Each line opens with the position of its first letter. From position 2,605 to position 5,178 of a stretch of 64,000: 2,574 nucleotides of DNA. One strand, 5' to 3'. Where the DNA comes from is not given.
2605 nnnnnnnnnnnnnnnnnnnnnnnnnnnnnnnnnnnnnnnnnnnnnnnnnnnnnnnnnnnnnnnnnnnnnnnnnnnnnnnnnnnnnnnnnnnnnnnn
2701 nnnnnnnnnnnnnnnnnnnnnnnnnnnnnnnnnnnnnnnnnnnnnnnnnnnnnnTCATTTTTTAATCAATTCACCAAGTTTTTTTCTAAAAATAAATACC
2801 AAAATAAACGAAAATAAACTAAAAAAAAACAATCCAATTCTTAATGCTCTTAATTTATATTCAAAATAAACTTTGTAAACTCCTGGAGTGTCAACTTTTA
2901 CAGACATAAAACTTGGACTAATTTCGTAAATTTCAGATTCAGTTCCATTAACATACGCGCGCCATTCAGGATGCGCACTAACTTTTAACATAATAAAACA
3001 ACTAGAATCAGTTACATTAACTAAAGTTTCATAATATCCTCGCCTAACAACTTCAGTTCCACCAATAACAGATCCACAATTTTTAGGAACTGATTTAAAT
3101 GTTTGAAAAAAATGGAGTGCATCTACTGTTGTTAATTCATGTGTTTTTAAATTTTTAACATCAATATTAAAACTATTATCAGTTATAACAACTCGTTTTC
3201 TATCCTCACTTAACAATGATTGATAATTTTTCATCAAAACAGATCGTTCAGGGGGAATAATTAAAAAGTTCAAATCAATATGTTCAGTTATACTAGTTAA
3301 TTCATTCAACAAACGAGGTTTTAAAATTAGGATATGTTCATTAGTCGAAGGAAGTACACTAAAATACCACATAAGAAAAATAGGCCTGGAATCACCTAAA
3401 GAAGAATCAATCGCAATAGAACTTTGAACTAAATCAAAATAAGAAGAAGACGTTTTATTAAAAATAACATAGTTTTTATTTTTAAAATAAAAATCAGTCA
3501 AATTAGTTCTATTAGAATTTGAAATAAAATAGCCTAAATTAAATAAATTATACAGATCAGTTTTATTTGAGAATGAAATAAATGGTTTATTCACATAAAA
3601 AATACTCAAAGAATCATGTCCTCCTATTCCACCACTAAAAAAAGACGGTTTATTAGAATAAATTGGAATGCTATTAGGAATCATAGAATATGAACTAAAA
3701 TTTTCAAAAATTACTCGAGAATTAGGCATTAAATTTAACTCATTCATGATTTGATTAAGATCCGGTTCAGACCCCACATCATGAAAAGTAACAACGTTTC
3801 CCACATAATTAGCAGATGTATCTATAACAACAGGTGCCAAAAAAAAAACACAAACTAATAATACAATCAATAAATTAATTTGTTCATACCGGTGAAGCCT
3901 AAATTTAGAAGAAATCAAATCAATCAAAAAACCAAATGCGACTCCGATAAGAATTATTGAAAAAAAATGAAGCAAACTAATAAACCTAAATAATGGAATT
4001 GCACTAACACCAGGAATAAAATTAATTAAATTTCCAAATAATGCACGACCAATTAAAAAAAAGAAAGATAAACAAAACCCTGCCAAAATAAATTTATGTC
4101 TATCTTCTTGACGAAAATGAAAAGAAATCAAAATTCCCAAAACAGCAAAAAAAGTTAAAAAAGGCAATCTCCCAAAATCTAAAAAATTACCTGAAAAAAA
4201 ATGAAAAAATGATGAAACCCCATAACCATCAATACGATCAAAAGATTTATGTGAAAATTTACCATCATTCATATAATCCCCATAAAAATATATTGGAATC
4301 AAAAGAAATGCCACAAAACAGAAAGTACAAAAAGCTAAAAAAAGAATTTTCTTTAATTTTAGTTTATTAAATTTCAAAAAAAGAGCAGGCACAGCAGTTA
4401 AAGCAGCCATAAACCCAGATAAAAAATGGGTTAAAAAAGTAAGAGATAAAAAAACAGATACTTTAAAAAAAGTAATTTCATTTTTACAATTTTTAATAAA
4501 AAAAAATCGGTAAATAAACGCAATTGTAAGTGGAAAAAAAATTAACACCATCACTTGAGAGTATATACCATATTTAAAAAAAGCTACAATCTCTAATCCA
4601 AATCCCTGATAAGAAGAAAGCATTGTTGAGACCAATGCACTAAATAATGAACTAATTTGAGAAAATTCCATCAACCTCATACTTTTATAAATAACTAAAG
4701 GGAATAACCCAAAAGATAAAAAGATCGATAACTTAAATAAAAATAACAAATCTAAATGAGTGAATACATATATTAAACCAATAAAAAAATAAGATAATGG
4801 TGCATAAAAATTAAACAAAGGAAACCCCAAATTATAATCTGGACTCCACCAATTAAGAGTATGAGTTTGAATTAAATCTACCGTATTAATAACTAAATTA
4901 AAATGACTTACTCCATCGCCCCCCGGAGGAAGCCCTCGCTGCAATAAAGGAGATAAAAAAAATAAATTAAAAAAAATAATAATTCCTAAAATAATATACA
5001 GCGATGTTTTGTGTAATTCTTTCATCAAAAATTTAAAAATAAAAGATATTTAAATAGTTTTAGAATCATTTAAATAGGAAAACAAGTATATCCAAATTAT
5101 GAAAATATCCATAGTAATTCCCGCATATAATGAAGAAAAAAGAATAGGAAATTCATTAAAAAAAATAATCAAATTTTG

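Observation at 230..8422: LtaS-like/GDPD fusion enzyme within a GT2 plus GT-C glycosylation locus: possible glycerophosphate-polymer or lipid-headgroup remodelling system on an archaeal surface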

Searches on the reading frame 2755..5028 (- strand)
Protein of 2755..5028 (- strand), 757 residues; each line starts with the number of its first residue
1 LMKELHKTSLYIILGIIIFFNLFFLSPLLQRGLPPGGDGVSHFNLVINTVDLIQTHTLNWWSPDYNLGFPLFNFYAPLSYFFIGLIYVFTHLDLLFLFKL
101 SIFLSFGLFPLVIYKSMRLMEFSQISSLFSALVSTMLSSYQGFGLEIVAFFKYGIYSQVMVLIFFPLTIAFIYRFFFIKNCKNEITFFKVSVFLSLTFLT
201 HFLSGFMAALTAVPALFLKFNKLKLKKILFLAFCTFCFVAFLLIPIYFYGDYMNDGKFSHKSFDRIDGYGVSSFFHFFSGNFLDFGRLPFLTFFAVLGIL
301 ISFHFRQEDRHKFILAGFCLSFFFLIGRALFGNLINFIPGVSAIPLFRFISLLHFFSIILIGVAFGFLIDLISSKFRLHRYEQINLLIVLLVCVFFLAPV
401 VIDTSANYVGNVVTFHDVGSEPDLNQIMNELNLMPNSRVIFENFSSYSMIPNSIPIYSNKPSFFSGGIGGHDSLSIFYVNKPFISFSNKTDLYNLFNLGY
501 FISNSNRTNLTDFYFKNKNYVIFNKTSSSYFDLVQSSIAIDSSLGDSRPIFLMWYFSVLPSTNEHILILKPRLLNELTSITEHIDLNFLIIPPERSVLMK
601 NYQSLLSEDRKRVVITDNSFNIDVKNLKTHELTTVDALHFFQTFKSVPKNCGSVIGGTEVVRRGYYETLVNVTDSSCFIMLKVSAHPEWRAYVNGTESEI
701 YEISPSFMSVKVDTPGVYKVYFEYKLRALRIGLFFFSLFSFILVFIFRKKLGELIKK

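Call 3: search_protein_families(library=pfam, proteins=[window:2755-5028:-], max_evalue=0.01)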
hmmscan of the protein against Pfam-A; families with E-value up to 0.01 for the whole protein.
window:2755-5028:- (757 aa): 0 families

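Call 4: search_protein_families(library=ncbifam, proteins=[window:2755-5028:-], max_evalue=0.01)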
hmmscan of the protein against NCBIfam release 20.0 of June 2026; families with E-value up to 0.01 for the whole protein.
window:2755-5028:- (757 aa): 0 families

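Call 14: find_homologous_proteins(query=window:2755-5028:-, max_evalue=0.001)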
Query window:2755-5028:- (757 aa): 1 proteins with E <= 0.001 among 8000 candidates.
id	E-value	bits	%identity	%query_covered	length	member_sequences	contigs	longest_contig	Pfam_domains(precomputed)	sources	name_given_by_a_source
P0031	0.0e+0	1627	100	98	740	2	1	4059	-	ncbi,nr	ncbi:hypothetical protein HN415_01145, partial [Candidatus Woesearchaeota archaeon]|nr:hypothetical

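Call 15: search_solved_structures(query=window:2755-5028:-, max_evalue=10)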
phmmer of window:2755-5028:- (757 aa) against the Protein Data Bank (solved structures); distinct sequences matched with E-value up to 10: 0.

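Call 16: search_protein_families(library=pfam, proteins=[window:2755-5028:-], max_evalue=10)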
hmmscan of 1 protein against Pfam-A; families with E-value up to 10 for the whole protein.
window:2755-5028:- (757 aa): 1 family
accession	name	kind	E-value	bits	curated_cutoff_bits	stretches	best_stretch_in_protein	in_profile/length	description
PF11992.13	TgpA_N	-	0.018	14.5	30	1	195-338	9-127/333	TgpA N-terminal domain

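Call 29: predict_structure(protein=window:2755-5028:-)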
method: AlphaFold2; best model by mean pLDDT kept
length: 757 residues; sequences in the alignment: 1
mean_pLDDT: 39.3   pTM: 0.27
mean pLDDT of the five models: 39.3, 38.4, 37.8, 35.5, 33.5
residues with pLDDT >= 90: 0; 70-90: 0; 50-70: 72; < 50: 685
segments of 3 or more residues with pLDDT < 50: 1-153, 155-294, 299-309, 326-349, 373-376, 395-397, 399-417, 421-725, 727-731, 754-757
pLDDT, mean of each block of 10 residues (from residue 1): 45 45 37 39 38 37 42 38 39 43 40 39 40 38 39 42 40 41 42 42 42 43 45 42 38 38 36 37 41 48 46 52 48 42 45 51 56 51 53 49 42 46 45 41 42 36 29 26 29 30 32 30 30 28 28 27 34 37 37 40 43 37 35 30 30 30 29 33 30 29 29 39 46 53 55 49
secondary structure, 60 per line:
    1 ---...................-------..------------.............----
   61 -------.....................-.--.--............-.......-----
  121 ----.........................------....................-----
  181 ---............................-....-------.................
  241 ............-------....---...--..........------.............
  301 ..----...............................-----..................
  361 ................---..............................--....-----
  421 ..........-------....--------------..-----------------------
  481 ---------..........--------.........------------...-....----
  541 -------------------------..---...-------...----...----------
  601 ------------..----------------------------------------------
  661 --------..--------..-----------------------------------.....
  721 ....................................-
elements in order (helices of 4 or more, strands of 3 or more residues): H4-22 H44-56 H68-88 H96-107 H109-115 H125-149 H156-175 H184-211 H213-216 H225-252 H260-263 H272-281 H288-302 H307-337 H343-376 H380-409 E412-415 H421-430 E438-441 H490-499 H508-516 H533-536 E588-590 H716-756

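Call 44: find_related_loci(query=window:2755-5028:-, collection=genome_contigs, flank=8000)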
Query window:2755-5028:- (757 aa) in genome_contigs; peptide patterns used: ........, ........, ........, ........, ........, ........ (x = any residue, [..] = any of these).
119 stretches matched a pattern, but none encodes a relative of the query by tblastn (E <= 1e-3).

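Call 45: find_related_loci(query=window:2755-5028:-, collection=metagenome_contigs, flank=8000)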
Query window:2755-5028:- (757 aa) in metagenome_contigs; peptide patterns used: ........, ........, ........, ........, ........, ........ (x = any residue, [..] = any of these).
283 stretches matched a pattern, but none encodes a relative of the query by tblastn (E <= 1e-3).

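Call 101: fold_search(model_id=the predicted structure, library=pdb)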
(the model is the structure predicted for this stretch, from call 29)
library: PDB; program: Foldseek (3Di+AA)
matches with E <= 10: 17; with E <= 0.001: 0
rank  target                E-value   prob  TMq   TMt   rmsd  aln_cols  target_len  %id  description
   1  8b71_A                7.1e-02  0.12  0.10  0.12  23.6       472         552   10  Upright KimA dimer with bound c-di-AMP from B. subtilis (released 2023-01-18)
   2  6s3k_A                3.6e-01  0.07  0.11  0.13  26.1       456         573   12  KimA from Bacillus subtilis in inward-facing, occluded state (released 2020-02-12)
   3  6gnd_E                4.6e+00  0.10  0.06  0.14  11.1        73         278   12  Crystal structure of the complex of a Ferredoxin-Flavin Thioredoxin Reductase and a Thioredoxin from Clostridium aceto (released 2018-12-12)
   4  9lki_A                5.1e+00  0.08  0.09  0.37  11.5       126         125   10  N-terminal domain (NTD) structure of aciniform spidroin 1(AcSp1) from Latrodectus hesperus (released 2025-10-01)
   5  9ukv_A                5.1e+00  0.01  0.06  0.08  22.4       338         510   16  JM Complex - E. coli MurJ, Levivirus M lysis protein LysM (SglM) (released 2025-09-10)
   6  6gna                  5.4e+00  0.09  0.06  0.14  11.0        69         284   13  Crystal structure of a Ferredoxin-Flavin Thioredoxin Reductase from Clostridium acetobutylicum at 1.3 A resolution (released 2018-12-12)
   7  6gnd_G                6.0e+00  0.08  0.05  0.13  10.4        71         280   11  Crystal structure of the complex of a Ferredoxin-Flavin Thioredoxin Reductase and a Thioredoxin from Clostridium aceto (released 2018-12-12)
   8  6gnd_C                6.7e+00  0.08  0.05  0.13  10.4        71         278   11  Crystal structure of the complex of a Ferredoxin-Flavin Thioredoxin Reductase and a Thioredoxin from Clostridium aceto (released 2018-12-12)
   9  8i9z_CS               7.0e+00  0.01  0.03  0.04  24.8       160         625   11  Cryo-EM structure of a Chaetomium thermophilum pre-60S ribosomal subunit - State Spb4 (released 2023-05-17)
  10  3pfd_D                8.7e+00  0.02  0.07  0.12  12.4       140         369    6  Crystal structure of an Acyl-CoA dehydrogenase from Mycobacterium thermoresistibile bound to reduced flavin adenine di (released 2010-11-10)
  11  3vn5                  9.1e+00  0.06  0.04  0.11   4.0        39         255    8  Crystal structure of Aquifex aeolicus RNase H3 (released 2012-12-26)
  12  6gnd_A                9.1e+00  0.06  0.05  0.13  10.4        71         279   11  Crystal structure of the complex of a Ferredoxin-Flavin Thioredoxin Reductase and a Thioredoxin from Clostridium aceto (released 2018-12-12)
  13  9j3z_A                9.1e+00  0.01  0.10  0.13  19.7       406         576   16  Cryo-EM structure of lysosome cholesterol sencing protein in L state (released 2025-04-02)
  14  5xjj                  9.1e+00  0.01  0.08  0.11  17.9       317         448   12  Crystal structure of a MATE family protein (released 2017-09-20)
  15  1x91                  9.6e+00  0.04  0.08  0.28   7.8       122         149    8  Crystal structure of mutant form A of a pectin methylesterase inhibitor from Arabidopsis (released 2004-12-28)
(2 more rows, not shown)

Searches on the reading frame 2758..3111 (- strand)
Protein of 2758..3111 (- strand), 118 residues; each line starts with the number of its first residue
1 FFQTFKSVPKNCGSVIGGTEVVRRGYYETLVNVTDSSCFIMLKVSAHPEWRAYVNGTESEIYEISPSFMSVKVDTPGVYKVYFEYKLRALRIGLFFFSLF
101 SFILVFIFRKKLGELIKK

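Call 93: search_protein_families(library=pfam, proteins=[window:2758-3111:-], max_evalue=10)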
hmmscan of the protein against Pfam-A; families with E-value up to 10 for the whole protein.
window:2758-3111:- (118 aa): 1 family
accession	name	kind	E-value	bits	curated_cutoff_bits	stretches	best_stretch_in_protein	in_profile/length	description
PF09586.16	YfhO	-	4.3e-06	25.8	28.5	1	26-95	765-833/835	Bacterial membrane protein YfhO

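Call 95: search_protein_families(library=ncbifam, proteins=[window:2758-3111:-], max_evalue=10)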
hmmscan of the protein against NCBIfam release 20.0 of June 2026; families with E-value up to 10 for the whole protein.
window:2758-3111:- (118 aa): 1 family
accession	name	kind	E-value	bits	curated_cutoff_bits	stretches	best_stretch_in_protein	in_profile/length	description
NF047589.1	GlcsyltransPgfM1Strep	equivalog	1e-05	23.8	1400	1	30-110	874-952/955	glycosyltransferase PgfM1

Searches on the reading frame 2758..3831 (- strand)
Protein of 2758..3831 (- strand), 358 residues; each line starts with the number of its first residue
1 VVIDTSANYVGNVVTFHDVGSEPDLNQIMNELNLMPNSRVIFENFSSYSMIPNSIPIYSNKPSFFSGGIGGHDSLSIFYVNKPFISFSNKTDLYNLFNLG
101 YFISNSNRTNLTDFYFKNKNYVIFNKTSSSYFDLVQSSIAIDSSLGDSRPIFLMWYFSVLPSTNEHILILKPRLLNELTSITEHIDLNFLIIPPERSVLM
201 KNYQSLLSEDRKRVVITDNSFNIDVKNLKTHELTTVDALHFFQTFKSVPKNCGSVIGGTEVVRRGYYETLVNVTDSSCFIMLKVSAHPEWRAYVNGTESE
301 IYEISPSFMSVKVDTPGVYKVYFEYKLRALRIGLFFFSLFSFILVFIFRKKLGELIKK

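Call 93: search_protein_families(library=pfam, proteins=[window:2758-3831:-], max_evalue=10)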
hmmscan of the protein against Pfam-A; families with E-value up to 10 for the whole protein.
window:2758-3831:- (358 aa): 1 family
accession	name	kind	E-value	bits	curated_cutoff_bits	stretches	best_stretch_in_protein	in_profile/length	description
PF09586.16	YfhO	-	1.1e-05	24.5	28.5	1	263-335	762-833/835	Bacterial membrane protein YfhO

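Call 95: search_protein_families(library=ncbifam, proteins=[window:2758-3831:-], max_evalue=10)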
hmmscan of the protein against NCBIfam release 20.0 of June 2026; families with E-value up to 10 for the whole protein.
window:2758-3831:- (358 aa): 1 family
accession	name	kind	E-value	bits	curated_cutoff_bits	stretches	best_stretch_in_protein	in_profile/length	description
NF047589.1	GlcsyltransPgfM1Strep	equivalog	6.9e-05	21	1400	1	268-350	872-952/955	glycosyltransferase PgfM1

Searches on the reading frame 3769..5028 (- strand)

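Call 93: search_protein_families(library=pfam, proteins=[window:3769-5028:-], max_evalue=10)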
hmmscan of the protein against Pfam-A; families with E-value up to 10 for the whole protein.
window:3769-5028:- (420 aa): 1 family
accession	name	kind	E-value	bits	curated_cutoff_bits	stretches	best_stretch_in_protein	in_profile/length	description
PF11992.13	TgpA_N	-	0.006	16.1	30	1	194-338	8-127/333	TgpA N-terminal domain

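Call 95: search_protein_families(library=ncbifam, proteins=[window:3769-5028:-], max_evalue=10)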
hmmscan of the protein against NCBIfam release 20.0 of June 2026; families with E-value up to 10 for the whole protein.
window:3769-5028:- (420 aa): 0 families

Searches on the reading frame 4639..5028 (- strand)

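Call 93: search_protein_families(library=pfam, proteins=[window:4639-5028:-], max_evalue=10)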
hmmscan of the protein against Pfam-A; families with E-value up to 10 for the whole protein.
window:4639-5028:- (130 aa): 1 family
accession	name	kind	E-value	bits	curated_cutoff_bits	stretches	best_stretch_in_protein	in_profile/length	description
PF10131.15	PTPS_related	-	0.077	11.9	26.4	1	72-123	1-51/621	6-pyruvoyl-tetrahydropterin synthase related domain; membrane protein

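Call 95: search_protein_families(library=ncbifam, proteins=[window:4639-5028:-], max_evalue=10)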
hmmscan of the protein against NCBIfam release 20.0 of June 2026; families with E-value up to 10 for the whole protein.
window:4639-5028:- (130 aa): 0 families
